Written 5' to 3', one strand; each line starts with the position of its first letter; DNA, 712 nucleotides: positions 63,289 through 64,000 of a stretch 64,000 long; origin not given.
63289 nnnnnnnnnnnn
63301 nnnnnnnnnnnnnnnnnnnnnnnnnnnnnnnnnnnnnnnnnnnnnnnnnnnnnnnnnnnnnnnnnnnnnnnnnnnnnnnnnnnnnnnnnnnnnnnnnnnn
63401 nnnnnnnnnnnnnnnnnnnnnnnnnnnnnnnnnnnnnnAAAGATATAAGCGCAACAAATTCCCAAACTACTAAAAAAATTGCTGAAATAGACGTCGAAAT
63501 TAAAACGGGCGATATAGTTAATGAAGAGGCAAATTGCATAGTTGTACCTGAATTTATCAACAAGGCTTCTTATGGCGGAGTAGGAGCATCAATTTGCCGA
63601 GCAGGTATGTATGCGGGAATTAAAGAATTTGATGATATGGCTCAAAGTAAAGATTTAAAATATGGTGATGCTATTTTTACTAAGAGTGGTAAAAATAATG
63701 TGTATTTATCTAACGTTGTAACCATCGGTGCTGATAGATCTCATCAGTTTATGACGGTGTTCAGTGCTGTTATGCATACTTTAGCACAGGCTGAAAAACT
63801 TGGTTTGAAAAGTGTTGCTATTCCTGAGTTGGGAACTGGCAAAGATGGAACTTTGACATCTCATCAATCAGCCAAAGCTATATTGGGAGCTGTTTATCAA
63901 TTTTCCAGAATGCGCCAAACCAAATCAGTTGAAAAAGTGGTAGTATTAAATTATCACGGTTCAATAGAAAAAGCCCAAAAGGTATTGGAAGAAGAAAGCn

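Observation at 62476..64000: GpsA with an in-frame C-terminal macro-like domain extension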

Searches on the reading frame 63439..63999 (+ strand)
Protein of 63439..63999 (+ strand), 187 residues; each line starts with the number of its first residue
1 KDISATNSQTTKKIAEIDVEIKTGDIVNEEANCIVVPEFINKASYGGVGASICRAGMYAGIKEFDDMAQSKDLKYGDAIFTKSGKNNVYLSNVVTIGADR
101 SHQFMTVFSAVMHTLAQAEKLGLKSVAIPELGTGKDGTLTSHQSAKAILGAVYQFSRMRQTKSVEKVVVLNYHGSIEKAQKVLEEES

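Call 29: find_related_loci(query=A1, collection=genome_contigs, flank=6000)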
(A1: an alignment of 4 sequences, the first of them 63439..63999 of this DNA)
Query A1 (187 aa) in genome_contigs; peptide patterns used: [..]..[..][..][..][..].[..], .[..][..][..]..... (x = any residue, [..] = any of these).
194 stretches matched a pattern; 4 encode a relative of the query (tblastn E <= 1e-3); 4 distinct loci.
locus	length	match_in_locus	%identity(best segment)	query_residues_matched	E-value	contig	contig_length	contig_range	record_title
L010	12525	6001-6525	49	9-183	1e-52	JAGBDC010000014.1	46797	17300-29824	MAG: Alphaproteobacteria bacterium isolate RGIG9009 Water_deer_Rectum-3__c208565, whole genome shotgun sequence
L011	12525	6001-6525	47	9-183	2e-51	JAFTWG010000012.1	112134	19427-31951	MAG: Alphaproteobacteria bacterium isolate RGIG4207 Roe_deer_Colon-3__c4092, whole genome shotgun sequence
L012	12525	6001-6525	45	13-187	4e-46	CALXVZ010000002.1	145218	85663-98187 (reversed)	MAG: uncultured Alphaproteobacteria bacterium isolate BRZ_SF__bin16 genome assembly, contig: BRZ_SF__NODE_95_length_1452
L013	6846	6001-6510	42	14-183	1e-41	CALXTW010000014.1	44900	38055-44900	MAG: uncultured Alphaproteobacteria bacterium isolate BRZ_RR__bin74 genome assembly, contig: BRZ_RR__NODE_865_length_449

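Call 37: search_protein_representatives(alignment_id=A1)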
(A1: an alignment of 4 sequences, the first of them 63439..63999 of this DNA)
Query: 4 sequences, 533 profile positions. Proteins with E-value up to 0.001 (for the whole library): 8849; up to 1e-10: 4704; up to 1e-30: 396. The best 150 are listed.
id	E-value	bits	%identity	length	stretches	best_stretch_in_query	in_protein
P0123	5.0e-149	513.7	-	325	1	1-324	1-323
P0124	5.3e-110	384.9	-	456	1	3-344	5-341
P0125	8.8e-98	344.6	-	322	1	4-322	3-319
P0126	2.3e-87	310.2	-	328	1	4-323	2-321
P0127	2.1e-84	300.4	-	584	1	3-328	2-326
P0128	1.7e-83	297.5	-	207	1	332-533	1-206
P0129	1.3e-77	278.0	-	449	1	3-320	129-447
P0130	9.6e-77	275.2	-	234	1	1-179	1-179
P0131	5.2e-76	272.8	-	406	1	3-321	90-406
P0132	3.1e-74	266.9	-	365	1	3-245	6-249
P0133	1.2e-72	261.6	-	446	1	332-530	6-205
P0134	7.0e-72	259.1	-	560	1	332-530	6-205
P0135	8.1e-72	258.9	-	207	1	333-530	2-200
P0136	5.3e-71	256.2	-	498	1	332-527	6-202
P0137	3.9e-68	246.8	-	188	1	1-188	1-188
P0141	7.9e-66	239.1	-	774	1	332-531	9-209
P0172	6.1e-47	176.8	-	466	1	3-304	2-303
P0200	4.2e-40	154.2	-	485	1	333-530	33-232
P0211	5.1e-39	150.7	-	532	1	326-530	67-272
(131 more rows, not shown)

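Call 46: search_protein_families(library=pfam, proteins=[P0124, P0127, P0129, P0131, P0172, P0133, P0134, P0141, P0200, P0211], max_evalue=0.01)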
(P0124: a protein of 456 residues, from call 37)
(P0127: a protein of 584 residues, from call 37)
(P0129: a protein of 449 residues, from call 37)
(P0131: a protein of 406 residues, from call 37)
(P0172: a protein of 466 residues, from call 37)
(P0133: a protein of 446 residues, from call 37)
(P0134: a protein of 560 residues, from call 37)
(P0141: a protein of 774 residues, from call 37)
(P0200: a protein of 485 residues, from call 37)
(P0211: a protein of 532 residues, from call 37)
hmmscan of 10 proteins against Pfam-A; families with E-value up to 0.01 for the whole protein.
P0124 (456 aa): 6 families
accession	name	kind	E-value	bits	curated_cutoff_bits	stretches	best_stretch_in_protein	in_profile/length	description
PF07479.19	NAD_Gly3P_dh_C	-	3e-32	112.2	25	1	179-309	1-141/142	NAD-dependent glycerol-3-phosphate dehydrogenase C-terminus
PF01210.29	NAD_Gly3P_dh_N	-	5.7e-25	88.6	23.1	1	6-158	2-156/158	NAD-dependent glycerol-3-phosphate dehydrogenase N-terminus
PF00293.34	NUDIX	-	4e-11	43.5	21.1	1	331-442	2-123/134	NUDIX domain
PF20618.3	GPD_NAD_C_bact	-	2.9e-06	28.2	27.6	1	239-292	2-63/66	Bacterial GPD, NAD-dependent C-terminal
PF03807.23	F420_oxidored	-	4.1e-06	27.7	21.6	1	6-100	2-88/94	NADP oxidoreductase coenzyme F420-dependent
PF09673.15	TrbC_Ftype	-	0.0009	19.7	24.2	1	73-166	2-91/111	Type-F conjugative transfer system pilin assembly protein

P0127 (584 aa): 8 families
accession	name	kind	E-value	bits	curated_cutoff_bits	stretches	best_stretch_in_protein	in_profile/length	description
PF07479.19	NAD_Gly3P_dh_C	-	9e-34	117.1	25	1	175-307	1-141/142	NAD-dependent glycerol-3-phosphate dehydrogenase C-terminus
PF01210.29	NAD_Gly3P_dh_N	-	6e-23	82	23.1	1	2-154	1-156/158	NAD-dependent glycerol-3-phosphate dehydrogenase N-terminus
PF00588.24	SpoU_methylase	-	1.2e-20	74.5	29.7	1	437-576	2-141/142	SpoU rRNA Methylase family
PF20618.3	GPD_NAD_C_bact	-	7e-08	33.3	27.6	1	236-292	3-65/66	Bacterial GPD, NAD-dependent C-terminal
PF08032.17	SpoU_sub_bind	-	1.1e-05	26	22.8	1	351-421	8-72/76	RNA 2'-O ribose methyltransferase substrate binding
PF03807.23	F420_oxidored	-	3.1e-05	24.9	21.6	1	3-101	2-92/94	NADP oxidoreductase coenzyme F420-dependent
PF02558.23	ApbA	-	0.0014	18.7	22.2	1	3-87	1-86/150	Ketopantoate reductase PanE/ApbA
PF03446.21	NAD_binding_2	-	0.0056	17.1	21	0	2-84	1-72/161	NAD binding domain of 6-phosphogluconate dehydrogenase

P0129 (449 aa): 4 families
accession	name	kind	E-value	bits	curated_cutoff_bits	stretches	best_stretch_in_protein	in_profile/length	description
PF07479.19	NAD_Gly3P_dh_C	-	6e-36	124.2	25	1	304-435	1-140/142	NAD-dependent glycerol-3-phosphate dehydrogenase C-terminus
PF01210.29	NAD_Gly3P_dh_N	-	2.6e-18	66.9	23.1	1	130-284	2-157/158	NAD-dependent glycerol-3-phosphate dehydrogenase N-terminus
PF20618.3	GPD_NAD_C_bact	-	1.2e-06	29.4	27.6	1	363-422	1-66/66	Bacterial GPD, NAD-dependent C-terminal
PF03807.23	F420_oxidored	-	0.0087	17.1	21.6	0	129-221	1-83/94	NADP oxidoreductase coenzyme F420-dependent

P0131 (406 aa): 17 families
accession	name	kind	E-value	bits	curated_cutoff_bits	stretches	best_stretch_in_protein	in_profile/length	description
PF07479.19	NAD_Gly3P_dh_C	-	1.8e-34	119.4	25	1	262-394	1-141/142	NAD-dependent glycerol-3-phosphate dehydrogenase C-terminus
PF01210.29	NAD_Gly3P_dh_N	-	1.1e-26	94.2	23.1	1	91-237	2-152/158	NAD-dependent glycerol-3-phosphate dehydrogenase N-terminus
PF01381.28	HTH_3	-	5.4e-13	49.2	23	1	11-64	1-54/55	Helix-turn-helix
PF13560.12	HTH_31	-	1.8e-11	44.6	27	1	7-63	2-59/64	Helix-turn-helix domain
PF12844.13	HTH_19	-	1.5e-09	38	30.2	1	8-66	1-59/64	Helix-turn-helix domain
PF02558.23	ApbA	-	5.9e-08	32.9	22.2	1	91-194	1-106/150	Ketopantoate reductase PanE/ApbA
PF03807.23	F420_oxidored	-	2.4e-06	28.5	21.6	1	90-188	1-92/94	NADP oxidoreductase coenzyme F420-dependent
PF13443.12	HTH_26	-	9.8e-06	26.2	22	1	11-67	2-59/63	Cro/C1-type HTH DNA-binding domain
PF10727.15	Rossmann-like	-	1.1e-05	25.6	23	1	90-191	16-110/131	Rossmann-like domain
PF07022.19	Phage_CI_repr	-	3e-05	24.7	22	1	14-66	6-58/65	Bacteriophage CI repressor helix-turn-helix domain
PF20618.3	GPD_NAD_C_bact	-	4.1e-05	24.5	27.6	1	321-380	1-66/66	Bacterial GPD, NAD-dependent C-terminal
PF07992.20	Pyr_redox_2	-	6.1e-05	23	26.1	1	73-120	127-174/291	Pyridine nucleotide-disulphide oxidoreductase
PF01266.30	DAO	-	0.00011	22.3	27.9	1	90-135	1-50/353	FAD dependent oxidoreductase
PF00070.33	Pyr_redox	-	0.005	17.8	22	0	90-120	1-31/82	Pyridine nucleotide-disulphide oxidoreductase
PF08279.18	HTH_11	-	0.0052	17.1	25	0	19-38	15-34/55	HTH domain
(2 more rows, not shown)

P0172 (466 aa): 6 families
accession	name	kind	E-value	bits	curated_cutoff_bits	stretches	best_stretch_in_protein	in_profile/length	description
PF07479.19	NAD_Gly3P_dh_C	-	1.4e-28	100.3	25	1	174-306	1-139/142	NAD-dependent glycerol-3-phosphate dehydrogenase C-terminus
PF01210.29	NAD_Gly3P_dh_N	-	9.1e-24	84.7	23.1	1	2-154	1-157/158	NAD-dependent glycerol-3-phosphate dehydrogenase N-terminus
PF03807.23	F420_oxidored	-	2.7e-08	34.7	21.6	1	2-98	1-89/94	NADP oxidoreductase coenzyme F420-dependent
PF20618.3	GPD_NAD_C_bact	-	5.4e-06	27.3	27.6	1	234-294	2-66/66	Bacterial GPD, NAD-dependent C-terminal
PF02558.23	ApbA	-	4.4e-05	23.6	22.2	1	3-75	1-74/150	Ketopantoate reductase PanE/ApbA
PF03720.21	UDPG_MGDP_dh_C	-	0.0054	17.5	30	0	52-87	49-85/103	UDP-glucose/GDP-mannose dehydrogenase family, UDP binding domain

P0133 (446 aa): 1 family
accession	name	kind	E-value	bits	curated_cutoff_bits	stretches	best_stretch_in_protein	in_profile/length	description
PF01661.27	Macro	-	3.3e-09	37.1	22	1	39-141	10-116/118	Macro domain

P0134 (560 aa): 2 families
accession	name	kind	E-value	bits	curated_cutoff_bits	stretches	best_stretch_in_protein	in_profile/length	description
PF25186.1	Tad4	-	5e-10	40.1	25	1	361-443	8-91/113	Type I Thoeris inhibitor Tad4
PF01661.27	Macro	-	1.8e-08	34.8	22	1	39-141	10-116/118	Macro domain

P0141 (774 aa): 1 family
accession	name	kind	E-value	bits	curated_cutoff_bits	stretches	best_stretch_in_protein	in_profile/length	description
PF01661.27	Macro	-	3.5e-10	40.3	22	1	40-136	8-109/118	Macro domain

P0200 (485 aa): 1 family
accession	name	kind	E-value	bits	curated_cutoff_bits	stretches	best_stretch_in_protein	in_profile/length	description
PF01661.27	Macro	-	7.1e-13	49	22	1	67-161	12-109/118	Macro domain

P0211 (532 aa): 1 family
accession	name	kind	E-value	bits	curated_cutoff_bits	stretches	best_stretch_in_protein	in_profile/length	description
PF01661.27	Macro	-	2.9e-13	50.2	22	1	105-201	9-108/118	Macro domain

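Call 47: predict_structure(alignment_id=A2)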
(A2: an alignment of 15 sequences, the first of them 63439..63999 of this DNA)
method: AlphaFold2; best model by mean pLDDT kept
length: 187 residues; sequences in the alignment: 15
mean_pLDDT: 93.7   pTM: 0.91
mean pLDDT of the five models: 93.7, 93.6, 92.8, 92.6, 92.6
residues with pLDDT >= 90: 165; 70-90: 14; 50-70: 4; < 50: 4
segments of 3 or more residues with pLDDT < 50: 1-4
pLDDT, mean of each block of 10 residues (from residue 1): 56 93 95 98 96 98 97 98 97 98 98 98 98 93 97 95 96 89 89
secondary structure, 60 per line:
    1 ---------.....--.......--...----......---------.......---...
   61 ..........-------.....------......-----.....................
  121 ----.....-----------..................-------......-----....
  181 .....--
elements in order: E10-14 E17-23 E33-38 H48-54 H58-70 E78-82 E89-94 H100-120 E125-129 H141-158 E166-171 H177-185

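Call 50: fold_search(model_id=the predicted structure, library=pdb)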
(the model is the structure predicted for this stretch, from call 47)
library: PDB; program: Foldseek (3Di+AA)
matches with E <= 10: 1372; with E <= 0.001: 269
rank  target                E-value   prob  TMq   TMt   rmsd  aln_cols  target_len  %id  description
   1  4abl                  1.4e-12  1.00  0.77  0.80   3.3       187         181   24  HUMAN PARP14 (ARTD8, BAL2) - MACRO DOMAIN 3 (released 2012-12-19)
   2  7ny6                  1.4e-12  1.00  0.80  0.79   2.9       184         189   20  Crystal structure of the Capsaspora owczarzaki macroH2A macrodomain (released 2021-11-24)
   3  7wr6_B                1.4e-12  1.00  0.71  0.69   4.1       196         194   21  Crystal structure of ADP-riboxanated caspase-4 in complex with Af1521 (released 2023-01-25)
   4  5iit_B                1.8e-12  1.00  0.76  0.42   4.0       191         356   19  Structure of SPX domain of the yeast inorganic polyphophate polymerase Vtc4 crystallized by carrier-driven crystalliza (released 2016-04-27)
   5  5iit_C                2.7e-12  1.00  0.77  0.43   3.9       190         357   19  Structure of SPX domain of the yeast inorganic polyphophate polymerase Vtc4 crystallized by carrier-driven crystalliza (released 2016-04-27)
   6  6fx7                  2.7e-12  1.00  0.76  0.74   3.8       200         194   22  Crystal structure of in vitro evolved Af1521 (released 2019-09-25)
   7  7d2c                  2.9e-12  1.00  0.81  0.84   3.1       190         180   24  The Crystal Structure of human PARP14 from Biortus. (released 2020-09-30)
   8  5iit_A                3.2e-12  1.00  0.78  0.43   3.9       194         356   21  Structure of SPX domain of the yeast inorganic polyphophate polymerase Vtc4 crystallized by carrier-driven crystalliza (released 2016-04-27)
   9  1yd9_C                3.9e-12  1.00  0.76  0.76   3.7       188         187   19  1.6A Crystal Structure of the Non-Histone Domain of the Histone Variant MacroH2A1.1. (released 2005-09-27)
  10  7d3y_B                4.4e-12  1.00  0.72  0.42   3.5       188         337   20  Crystal structure of the osPHR2-osSPX2 complex (released 2021-10-06)
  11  4abk                  4.6e-12  1.00  0.76  0.78   3.9       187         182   23  HUMAN PARP14 (ARTD8, BAL2) - MACRO DOMAIN 3 IN COMPLEX WITH ADENOSINE- 5-DIPHOSPHORIBOSE (released 2012-12-19)
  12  4d86                  6.3e-12  1.00  0.77  0.41   6.3       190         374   19  Human PARP14 (ARTD8, BAL2) - macro domains 1 and 2 in complex with adenosine-5-diphosphate (released 2013-03-13)
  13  1yd9_A                6.7e-12  1.00  0.79  0.79   2.8       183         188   18  1.6A Crystal Structure of the Non-Histone Domain of the Histone Variant MacroH2A1.1. (released 2005-09-27)
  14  1yd9_B                7.6e-12  1.00  0.79  0.79   2.8       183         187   18  1.6A Crystal Structure of the Non-Histone Domain of the Histone Variant MacroH2A1.1. (released 2005-09-27)
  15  7ny7                  8.0e-12  1.00  0.74  0.78   3.3       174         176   19  Crystal structure of the Capsaspora owczarzaki macroH2A macrodomain in complex with ADP-ribose (released 2021-11-24)
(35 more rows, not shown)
